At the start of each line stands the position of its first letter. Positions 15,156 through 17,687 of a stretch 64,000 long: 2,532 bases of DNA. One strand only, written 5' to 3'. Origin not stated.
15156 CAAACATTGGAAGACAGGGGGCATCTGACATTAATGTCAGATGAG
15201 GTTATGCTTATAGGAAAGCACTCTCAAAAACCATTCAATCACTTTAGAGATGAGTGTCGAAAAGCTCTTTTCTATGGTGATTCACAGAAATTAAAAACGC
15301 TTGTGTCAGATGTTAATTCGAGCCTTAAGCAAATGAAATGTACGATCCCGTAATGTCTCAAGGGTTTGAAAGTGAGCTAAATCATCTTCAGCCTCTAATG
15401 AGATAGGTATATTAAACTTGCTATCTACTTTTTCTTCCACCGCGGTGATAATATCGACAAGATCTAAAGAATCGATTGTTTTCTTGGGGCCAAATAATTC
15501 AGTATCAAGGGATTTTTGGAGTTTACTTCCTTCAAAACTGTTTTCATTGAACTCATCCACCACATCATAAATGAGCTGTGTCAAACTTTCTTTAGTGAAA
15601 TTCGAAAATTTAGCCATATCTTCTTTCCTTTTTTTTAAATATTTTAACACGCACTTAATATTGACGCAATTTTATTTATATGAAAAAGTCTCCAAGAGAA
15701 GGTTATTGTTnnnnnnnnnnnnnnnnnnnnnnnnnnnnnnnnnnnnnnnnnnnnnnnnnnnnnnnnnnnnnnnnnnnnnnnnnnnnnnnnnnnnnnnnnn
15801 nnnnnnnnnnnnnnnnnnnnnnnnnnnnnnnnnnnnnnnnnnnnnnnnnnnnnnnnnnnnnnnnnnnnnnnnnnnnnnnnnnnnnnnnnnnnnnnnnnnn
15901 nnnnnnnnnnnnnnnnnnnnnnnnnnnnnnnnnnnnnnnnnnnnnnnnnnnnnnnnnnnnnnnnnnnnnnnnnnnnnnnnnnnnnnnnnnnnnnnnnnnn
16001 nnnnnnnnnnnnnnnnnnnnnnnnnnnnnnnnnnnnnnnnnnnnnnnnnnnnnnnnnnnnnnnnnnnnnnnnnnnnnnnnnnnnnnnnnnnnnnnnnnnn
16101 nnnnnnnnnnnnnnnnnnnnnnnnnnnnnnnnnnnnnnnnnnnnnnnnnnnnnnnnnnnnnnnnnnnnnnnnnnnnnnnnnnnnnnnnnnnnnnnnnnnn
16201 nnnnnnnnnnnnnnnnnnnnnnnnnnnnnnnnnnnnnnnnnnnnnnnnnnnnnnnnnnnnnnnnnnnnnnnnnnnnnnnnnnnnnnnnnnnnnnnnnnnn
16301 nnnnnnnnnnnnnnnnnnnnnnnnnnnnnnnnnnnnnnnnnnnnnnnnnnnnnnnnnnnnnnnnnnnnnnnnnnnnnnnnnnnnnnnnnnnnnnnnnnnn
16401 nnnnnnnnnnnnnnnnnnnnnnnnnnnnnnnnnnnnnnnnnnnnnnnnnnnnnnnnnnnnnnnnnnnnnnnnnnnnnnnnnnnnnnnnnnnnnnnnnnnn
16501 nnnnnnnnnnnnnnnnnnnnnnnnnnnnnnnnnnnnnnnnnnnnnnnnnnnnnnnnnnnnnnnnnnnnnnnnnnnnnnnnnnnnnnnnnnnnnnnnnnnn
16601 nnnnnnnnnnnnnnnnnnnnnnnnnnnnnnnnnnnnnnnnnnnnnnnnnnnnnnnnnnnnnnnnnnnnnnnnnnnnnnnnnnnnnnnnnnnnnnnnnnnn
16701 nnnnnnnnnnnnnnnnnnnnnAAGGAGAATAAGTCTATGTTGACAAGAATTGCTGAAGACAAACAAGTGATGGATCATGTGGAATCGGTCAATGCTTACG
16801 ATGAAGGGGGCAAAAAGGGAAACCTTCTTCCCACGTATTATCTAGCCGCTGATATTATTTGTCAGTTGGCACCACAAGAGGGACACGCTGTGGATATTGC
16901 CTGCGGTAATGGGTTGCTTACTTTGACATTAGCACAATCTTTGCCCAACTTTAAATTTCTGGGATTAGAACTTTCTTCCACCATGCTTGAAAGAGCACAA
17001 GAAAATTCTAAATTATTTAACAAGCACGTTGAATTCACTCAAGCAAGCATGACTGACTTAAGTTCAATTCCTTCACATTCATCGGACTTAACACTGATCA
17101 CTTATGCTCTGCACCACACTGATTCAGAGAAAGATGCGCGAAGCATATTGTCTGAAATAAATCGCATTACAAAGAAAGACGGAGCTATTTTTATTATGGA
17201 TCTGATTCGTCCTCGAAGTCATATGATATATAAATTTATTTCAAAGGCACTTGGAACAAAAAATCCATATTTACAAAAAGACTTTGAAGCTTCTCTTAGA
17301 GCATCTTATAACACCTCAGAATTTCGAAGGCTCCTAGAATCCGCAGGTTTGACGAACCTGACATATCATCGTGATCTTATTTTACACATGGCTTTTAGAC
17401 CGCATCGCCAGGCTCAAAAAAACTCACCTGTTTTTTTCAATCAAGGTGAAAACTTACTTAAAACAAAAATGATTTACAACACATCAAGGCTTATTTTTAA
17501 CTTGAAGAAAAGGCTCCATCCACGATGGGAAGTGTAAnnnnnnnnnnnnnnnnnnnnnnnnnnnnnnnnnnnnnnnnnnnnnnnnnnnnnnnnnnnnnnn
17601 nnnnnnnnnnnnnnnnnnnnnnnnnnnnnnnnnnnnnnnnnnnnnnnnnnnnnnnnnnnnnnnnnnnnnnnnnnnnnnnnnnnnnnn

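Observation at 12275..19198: Candidate acyl-ACP-based lipid or natural-product biosynthetic cluster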

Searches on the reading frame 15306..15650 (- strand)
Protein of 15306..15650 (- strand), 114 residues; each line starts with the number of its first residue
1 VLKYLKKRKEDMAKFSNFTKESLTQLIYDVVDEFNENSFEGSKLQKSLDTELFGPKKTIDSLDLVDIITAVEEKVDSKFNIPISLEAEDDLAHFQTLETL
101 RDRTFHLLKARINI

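Call 4: search_protein_families(library=pfam, proteins=[window:15306-15650:-], max_evalue=0.01)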
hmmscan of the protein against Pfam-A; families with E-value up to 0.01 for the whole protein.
window:15306-15650:- (114 aa): 0 families

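Call 5: search_protein_families(library=ncbifam, proteins=[window:15306-15650:-], max_evalue=0.01)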
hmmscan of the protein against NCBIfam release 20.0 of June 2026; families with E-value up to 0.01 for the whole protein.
window:15306-15650:- (114 aa): 1 family
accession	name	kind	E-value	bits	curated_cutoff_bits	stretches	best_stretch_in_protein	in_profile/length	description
TIGR00517.1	acyl_carrier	equivalog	0.0037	17.1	70.45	1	26-78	3-54/77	acyl carrier protein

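Call 22: search_protein_families(library=pfam, proteins=[window:15306-15650:-], max_evalue=10)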
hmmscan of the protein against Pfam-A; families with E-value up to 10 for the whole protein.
window:15306-15650:- (114 aa): 2 families
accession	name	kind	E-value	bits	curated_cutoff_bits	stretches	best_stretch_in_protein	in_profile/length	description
PF14932.11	HAUS-augmin3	-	0.019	14.9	29.4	1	3-49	179-225/260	HAUS augmin-like complex subunit 3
PF18383.6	IFT81_CH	-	0.24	12.1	27.4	1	7-38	16-47/124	Intraflagellar transport 81 calponin homology domain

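Call 23: search_solved_structures(query=window:15306-15650:-, max_evalue=10)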
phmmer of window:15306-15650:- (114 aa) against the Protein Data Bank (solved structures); distinct sequences matched with E-value up to 10: 3.
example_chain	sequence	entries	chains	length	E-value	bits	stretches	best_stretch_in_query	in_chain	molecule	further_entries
2cnr_A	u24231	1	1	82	0.14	16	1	19-79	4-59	ACYL CARRIER PROTEIN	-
2koo_A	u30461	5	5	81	0.15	15.9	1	19-79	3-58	Acyl carrier protein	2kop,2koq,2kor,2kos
9ls6_A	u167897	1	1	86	0.18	15.7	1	48-100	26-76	Acyl carrier protein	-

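Call 70: search_solved_structures(query=A5, max_evalue=1)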
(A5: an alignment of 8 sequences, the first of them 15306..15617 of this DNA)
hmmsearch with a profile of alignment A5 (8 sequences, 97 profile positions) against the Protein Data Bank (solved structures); distinct sequences matched with E-value up to 1: 53.
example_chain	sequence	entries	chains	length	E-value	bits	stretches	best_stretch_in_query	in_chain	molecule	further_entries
2lki_A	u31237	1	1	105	0.0011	22.3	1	23-92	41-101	Putative uncharacterized protein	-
7b0n_T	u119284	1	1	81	0.0027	21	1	30-60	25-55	Acyl carrier protein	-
2l4b_A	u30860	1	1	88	0.003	20.9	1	23-61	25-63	Acyl carrier protein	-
6gcs_O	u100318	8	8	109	0.0054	20.1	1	30-60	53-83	ACPM1 SUBUNIT | Acyl carrier protein ACPM1 of NADH:Ubiquinone Oxidoreductase (Complex I)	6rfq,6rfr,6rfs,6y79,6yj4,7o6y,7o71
2fq0_A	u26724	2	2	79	0.012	19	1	28-66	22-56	acyl carrier protein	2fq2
3gzl_A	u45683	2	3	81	0.013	18.8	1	14-66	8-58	Acyl carrier protein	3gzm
7zm7_O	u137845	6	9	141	0.025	18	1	9-60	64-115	Acyl carrier protein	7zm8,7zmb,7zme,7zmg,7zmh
8iuf_AB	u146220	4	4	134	0.048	17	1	33-61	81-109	NDUFAB1-alpha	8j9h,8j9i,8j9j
8e73_AC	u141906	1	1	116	0.048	17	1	2-60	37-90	NDUAB1-beta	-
8jf2_F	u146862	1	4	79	0.053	16.9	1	30-59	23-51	D-alanyl carrier protein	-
9iho_U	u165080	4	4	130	0.055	16.9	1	7-57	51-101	Acyl carrier protein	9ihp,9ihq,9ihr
6bug_A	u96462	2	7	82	0.055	16.8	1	30-59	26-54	D-alanyl carrier protein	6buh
9f5x_J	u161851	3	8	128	0.062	16.7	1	26-58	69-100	Acyl carrier protein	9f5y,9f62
7b0n_U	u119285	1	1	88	0.075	16.4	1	2-59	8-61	Acyl carrier protein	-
8jfh_E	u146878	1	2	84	0.092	16.1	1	21-60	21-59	Acyl carrier protein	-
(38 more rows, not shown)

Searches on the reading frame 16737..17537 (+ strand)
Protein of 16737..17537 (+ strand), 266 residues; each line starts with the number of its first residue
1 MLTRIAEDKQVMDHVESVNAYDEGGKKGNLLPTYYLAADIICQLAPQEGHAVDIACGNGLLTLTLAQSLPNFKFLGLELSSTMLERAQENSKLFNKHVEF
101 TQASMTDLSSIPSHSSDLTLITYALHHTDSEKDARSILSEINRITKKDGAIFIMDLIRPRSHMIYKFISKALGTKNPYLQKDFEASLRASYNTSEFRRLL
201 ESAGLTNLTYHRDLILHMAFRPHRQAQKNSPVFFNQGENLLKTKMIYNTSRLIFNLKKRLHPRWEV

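Call 4: search_protein_families(library=pfam, proteins=[window:16737-17537:+], max_evalue=0.01)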
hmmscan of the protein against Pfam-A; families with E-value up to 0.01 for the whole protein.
window:16737-17537:+ (266 aa): 11 families
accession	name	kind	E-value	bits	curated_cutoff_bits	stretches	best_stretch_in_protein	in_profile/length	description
PF13649.12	Methyltransf_25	-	2.5e-17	63.8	27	1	52-149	2-97/97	Methyltransferase domain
PF08241.18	Methyltransf_11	-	1.3e-16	61.4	21.2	1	52-153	1-95/95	Methyltransferase domain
PF13847.12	Methyltransf_31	-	1.1e-14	54.7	27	1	50-156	6-112/145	Methyltransferase domain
PF08242.18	Methyltransf_12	-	3.2e-13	50.7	30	1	52-150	1-97/98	Methyltransferase domain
PF01209.24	Ubie_methyltran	-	3.4e-11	43.4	20.1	1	40-211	42-219/233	ubiE/COQ5 methyltransferase family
PF13489.12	Methyltransf_23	-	8.9e-09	35.7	27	1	37-209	9-163/164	Methyltransferase domain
PF05175.20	MTS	-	7e-06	26.2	23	1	47-151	31-136/170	Methyltransferase small domain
PF00891.24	Methyltransf_2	-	2.4e-05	24.2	22.3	1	52-160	67-171/210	O-methyltransferase domain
PF02390.23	Methyltransf_4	-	5.3e-05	23.2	24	1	51-92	5-46/173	Putative methyltransferase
PF13679.12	Methyltransf_32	-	6.6e-05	23.3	27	1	47-129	25-112/143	Methyltransferase domain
PF07021.18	MetW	-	0.0042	17.2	21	1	40-147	6-104/193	Methionine biosynthesis protein MetW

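Call 5: search_protein_families(library=ncbifam, proteins=[window:16737-17537:+], max_evalue=0.01)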
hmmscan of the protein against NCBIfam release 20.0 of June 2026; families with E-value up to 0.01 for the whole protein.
window:16737-17537:+ (266 aa): 41 families (the best 25 are shown)
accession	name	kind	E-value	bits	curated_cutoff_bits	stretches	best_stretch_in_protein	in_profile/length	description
NF001244.0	PRK00216.1-5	equivalog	2.3e-17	63.1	216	1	47-174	48-174/236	bifunctional demethylmenaquinone methyltransferase/2-methoxy-6-polyprenyl-1,4-benzoquinol methylase UbiE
TIGR01934.1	MenG_MenH_UbiE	subfamily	5.8e-16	58.5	158.35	1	47-169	39-157/223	ubiquinone/menaquinone biosynthesis methyltransferase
NF043040.1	corrin_prot_MT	hypoth_equivalog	9.5e-13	48.1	180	1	36-163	30-157/216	corrinoid protein-associated methyltransferase CpaM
NF004851.0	PRK06202.1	equivalog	2.3e-09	37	243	1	52-204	65-214/237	hypothetical protein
TIGR02072.1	BioC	equivalog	6.9e-09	35.9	184.95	1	47-169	34-148/244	malonyl-ACP O-methyltransferase BioC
NF041537.1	ArsM_AhpD_UU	exception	8.4e-09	34.6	510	1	50-157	79-184/345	arsenite methyltransferase/AhpD domain selenoprotein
TIGR03534.1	RF_mod_PrmC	equivalog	9.7e-09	35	199.1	1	41-108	81-150/253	peptide chain release factor N(5)-glutamine methyltransferase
NF045667.1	MTase_DVU1556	equivalog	3e-08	33.4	155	1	42-209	18-164/213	DVU_1556 family methyltransferase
TIGR01983.1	UbiG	equivalog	1.8e-07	30.7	102.95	1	48-158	50-156/228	bifunctional 2-polyprenyl-6-hydroxyphenol methylase/3-demethylubiquinol 3-O-methyltransferase UbiG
NF041536.1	ArsM_DUF2284_UU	exception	3.9e-07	28.8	575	1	50-157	79-184/459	arsenite methyltransferase/DUF2284 domain selenoprotein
NF045882.1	PLipidMtase_Leg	equivalog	1.2e-06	28.5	390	1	35-212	30-200/207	phospholipid N-methyltransferase PmtA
TIGR00536.1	hemK_fam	subfamily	2.2e-06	26.9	115.5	1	42-105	107-174/286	HemK family protein methyltransferase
NF001243.0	PRK00216.1-4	equivalog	2.9e-06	26.8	235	1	49-161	49-159/237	demethylmenaquinone methyltransferase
NF052510.1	methyltran_MpqE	exception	3.5e-06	26.6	335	1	46-210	45-219/234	methyl-plastoquinone biosynthesis methyltransferase MpqE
TIGR04543.1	ketoArg_3Met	equivalog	4.8e-06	25.9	425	1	36-150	138-255/336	2-ketoarginine methyltransferase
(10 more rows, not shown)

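Call 81: search_solved_structures(query=window:16737-17537:+, max_evalue=1e-8)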
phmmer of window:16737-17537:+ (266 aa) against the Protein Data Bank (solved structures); distinct sequences matched with E-value up to 1e-8: 1.
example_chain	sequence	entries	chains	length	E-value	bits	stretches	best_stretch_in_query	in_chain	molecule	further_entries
3d2l_A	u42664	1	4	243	1.5e-09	40.9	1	40-160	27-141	SAM-dependent methyltransferase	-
